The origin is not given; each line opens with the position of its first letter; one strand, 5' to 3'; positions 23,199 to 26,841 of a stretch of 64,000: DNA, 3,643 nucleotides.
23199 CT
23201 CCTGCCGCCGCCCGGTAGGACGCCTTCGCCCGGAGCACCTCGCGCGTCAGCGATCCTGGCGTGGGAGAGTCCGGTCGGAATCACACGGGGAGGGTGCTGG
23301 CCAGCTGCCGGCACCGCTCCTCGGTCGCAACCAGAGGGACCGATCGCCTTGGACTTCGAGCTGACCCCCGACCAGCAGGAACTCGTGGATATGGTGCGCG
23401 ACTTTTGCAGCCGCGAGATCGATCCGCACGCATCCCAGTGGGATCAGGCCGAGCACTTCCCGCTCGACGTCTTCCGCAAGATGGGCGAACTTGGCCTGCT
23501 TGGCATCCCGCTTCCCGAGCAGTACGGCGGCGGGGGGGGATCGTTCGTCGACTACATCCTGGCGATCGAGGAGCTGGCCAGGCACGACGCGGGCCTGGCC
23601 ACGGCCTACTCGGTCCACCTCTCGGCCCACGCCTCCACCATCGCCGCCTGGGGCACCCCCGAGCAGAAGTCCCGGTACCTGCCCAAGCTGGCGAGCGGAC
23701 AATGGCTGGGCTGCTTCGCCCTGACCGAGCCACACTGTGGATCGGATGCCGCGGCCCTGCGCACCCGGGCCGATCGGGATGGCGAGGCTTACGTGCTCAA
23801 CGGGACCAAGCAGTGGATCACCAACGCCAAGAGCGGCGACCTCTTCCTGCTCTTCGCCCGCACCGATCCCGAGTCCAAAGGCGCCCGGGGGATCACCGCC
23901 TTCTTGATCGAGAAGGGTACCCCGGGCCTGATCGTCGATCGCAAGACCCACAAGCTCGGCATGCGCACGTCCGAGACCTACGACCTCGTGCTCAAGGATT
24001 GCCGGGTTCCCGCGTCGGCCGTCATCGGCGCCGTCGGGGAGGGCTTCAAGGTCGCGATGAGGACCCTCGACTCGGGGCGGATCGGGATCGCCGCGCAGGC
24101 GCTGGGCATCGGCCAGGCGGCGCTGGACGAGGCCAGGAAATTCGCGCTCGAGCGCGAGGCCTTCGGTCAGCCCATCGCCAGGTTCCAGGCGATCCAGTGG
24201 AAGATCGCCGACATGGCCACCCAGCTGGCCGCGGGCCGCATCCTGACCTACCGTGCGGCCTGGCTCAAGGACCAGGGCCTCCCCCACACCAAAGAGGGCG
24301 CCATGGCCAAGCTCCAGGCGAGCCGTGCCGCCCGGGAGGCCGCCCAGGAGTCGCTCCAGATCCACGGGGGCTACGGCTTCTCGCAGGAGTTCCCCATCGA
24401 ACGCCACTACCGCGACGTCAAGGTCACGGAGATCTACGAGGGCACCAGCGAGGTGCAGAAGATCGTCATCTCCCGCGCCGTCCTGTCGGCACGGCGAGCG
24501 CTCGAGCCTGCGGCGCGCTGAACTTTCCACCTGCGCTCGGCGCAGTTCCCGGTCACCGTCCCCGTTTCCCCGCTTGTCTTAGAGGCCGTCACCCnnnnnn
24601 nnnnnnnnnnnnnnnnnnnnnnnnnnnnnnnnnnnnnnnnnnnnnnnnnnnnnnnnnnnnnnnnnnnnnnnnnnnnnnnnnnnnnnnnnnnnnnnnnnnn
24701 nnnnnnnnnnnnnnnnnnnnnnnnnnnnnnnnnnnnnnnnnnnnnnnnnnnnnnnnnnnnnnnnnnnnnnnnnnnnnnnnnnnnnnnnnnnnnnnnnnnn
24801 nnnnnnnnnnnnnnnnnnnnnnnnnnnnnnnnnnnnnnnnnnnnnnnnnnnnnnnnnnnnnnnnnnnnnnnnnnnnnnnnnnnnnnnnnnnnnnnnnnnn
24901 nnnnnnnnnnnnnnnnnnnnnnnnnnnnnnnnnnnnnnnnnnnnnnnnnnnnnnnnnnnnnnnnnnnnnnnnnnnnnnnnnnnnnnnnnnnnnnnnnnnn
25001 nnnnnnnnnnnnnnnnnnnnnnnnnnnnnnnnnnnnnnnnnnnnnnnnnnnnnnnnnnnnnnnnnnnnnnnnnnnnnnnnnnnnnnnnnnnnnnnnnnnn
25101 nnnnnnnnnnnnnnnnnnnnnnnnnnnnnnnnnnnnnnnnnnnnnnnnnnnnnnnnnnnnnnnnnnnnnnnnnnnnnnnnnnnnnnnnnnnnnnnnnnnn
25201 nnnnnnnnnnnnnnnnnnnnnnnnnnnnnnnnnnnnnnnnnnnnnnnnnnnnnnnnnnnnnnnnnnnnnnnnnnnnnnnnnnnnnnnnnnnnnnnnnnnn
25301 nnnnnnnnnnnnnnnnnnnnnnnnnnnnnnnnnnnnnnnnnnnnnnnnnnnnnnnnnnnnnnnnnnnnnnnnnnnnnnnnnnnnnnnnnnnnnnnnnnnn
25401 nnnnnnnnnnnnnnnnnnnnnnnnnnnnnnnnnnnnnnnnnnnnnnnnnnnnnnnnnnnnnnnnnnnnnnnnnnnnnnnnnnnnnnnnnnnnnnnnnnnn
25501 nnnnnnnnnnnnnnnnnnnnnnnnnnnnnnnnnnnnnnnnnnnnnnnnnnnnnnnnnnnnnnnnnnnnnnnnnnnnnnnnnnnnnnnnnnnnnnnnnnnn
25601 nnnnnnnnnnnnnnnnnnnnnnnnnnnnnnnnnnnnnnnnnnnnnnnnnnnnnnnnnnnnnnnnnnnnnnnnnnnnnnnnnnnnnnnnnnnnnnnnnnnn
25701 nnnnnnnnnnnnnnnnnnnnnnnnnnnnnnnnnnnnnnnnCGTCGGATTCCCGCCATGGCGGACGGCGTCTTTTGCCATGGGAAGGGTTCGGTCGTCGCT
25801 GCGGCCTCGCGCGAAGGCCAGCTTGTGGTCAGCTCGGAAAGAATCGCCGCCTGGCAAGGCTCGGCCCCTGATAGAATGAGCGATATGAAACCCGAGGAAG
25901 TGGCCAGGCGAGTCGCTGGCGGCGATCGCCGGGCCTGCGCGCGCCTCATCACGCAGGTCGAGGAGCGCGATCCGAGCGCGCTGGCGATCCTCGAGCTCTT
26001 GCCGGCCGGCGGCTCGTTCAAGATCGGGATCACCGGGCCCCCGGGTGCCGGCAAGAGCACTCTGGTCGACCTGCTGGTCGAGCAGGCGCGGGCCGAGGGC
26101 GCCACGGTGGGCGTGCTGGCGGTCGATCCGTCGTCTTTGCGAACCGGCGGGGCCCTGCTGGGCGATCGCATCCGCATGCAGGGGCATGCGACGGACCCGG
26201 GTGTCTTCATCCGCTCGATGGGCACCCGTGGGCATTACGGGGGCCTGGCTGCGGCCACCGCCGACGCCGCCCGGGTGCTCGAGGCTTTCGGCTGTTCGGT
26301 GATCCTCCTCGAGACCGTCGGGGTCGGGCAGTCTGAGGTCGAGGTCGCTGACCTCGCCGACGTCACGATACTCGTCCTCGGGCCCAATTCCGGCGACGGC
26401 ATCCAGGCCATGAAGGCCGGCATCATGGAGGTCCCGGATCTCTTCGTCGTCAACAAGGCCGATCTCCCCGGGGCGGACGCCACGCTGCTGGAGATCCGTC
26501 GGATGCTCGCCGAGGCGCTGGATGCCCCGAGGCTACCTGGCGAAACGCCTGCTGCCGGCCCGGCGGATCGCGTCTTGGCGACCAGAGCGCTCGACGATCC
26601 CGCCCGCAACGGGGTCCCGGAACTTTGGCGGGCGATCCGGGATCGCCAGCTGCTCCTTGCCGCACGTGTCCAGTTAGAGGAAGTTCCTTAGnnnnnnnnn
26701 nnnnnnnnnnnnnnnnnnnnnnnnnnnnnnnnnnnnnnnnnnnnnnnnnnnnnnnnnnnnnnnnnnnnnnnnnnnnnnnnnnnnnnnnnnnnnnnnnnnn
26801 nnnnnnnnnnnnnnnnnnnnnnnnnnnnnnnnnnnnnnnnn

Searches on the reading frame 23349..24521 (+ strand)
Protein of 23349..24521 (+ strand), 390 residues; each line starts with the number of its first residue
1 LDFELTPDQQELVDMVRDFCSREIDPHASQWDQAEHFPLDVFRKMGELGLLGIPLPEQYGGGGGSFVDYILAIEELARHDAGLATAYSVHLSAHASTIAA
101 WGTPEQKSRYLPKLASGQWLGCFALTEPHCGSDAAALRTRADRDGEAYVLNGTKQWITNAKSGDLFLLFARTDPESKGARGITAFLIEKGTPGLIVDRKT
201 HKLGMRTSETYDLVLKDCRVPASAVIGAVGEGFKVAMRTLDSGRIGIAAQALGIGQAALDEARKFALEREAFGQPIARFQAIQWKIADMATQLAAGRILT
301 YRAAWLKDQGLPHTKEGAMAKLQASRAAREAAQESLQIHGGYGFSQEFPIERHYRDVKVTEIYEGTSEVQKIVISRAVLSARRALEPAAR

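Call 54: search_protein_families(library=pfam, proteins=[window:23349-24521:+], max_evalue=0.0001)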
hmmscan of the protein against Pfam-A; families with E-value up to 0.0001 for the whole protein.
window:23349-24521:+ (390 aa): 4 families
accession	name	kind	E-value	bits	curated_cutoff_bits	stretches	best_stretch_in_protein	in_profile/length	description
PF00441.29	Acyl-CoA_dh_1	-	7.2e-53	179.2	22.4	1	230-379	1-150/150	Acyl-CoA dehydrogenase, C-terminal domain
PF02771.21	Acyl-CoA_dh_N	-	6.5e-43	146.1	22.9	1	6-118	1-113/113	Acyl-CoA dehydrogenase, N-terminal domain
PF02770.24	Acyl-CoA_dh_M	-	1.7e-26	92.7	33.3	1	122-218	1-97/97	Acyl-CoA dehydrogenase, middle domain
PF08028.16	Acyl-CoA_dh_2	-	3.4e-22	79.6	22.7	1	245-367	1-133/134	Acyl-CoA dehydrogenase, C-terminal domain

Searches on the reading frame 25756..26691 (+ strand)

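Call 54: search_protein_families(library=pfam, proteins=[window:25756-26691:+], max_evalue=0.0001)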
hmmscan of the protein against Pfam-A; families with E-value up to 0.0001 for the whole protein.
window:25756-26691:+ (311 aa): 3 families
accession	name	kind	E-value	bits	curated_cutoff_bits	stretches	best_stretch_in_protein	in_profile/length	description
PF03308.22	MeaB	-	6.9e-72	242.1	23.1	1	62-299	2-236/273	Methylmalonyl Co-A mutase-associated GTPase MeaB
PF02492.25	cobW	-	6.8e-07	29.5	20.7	1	90-249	3-167/180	CobW/HypB/UreG, nucleotide-binding domain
PF13401.12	AAA_22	-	4e-05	24.4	27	0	92-135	10-51/130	AAA domain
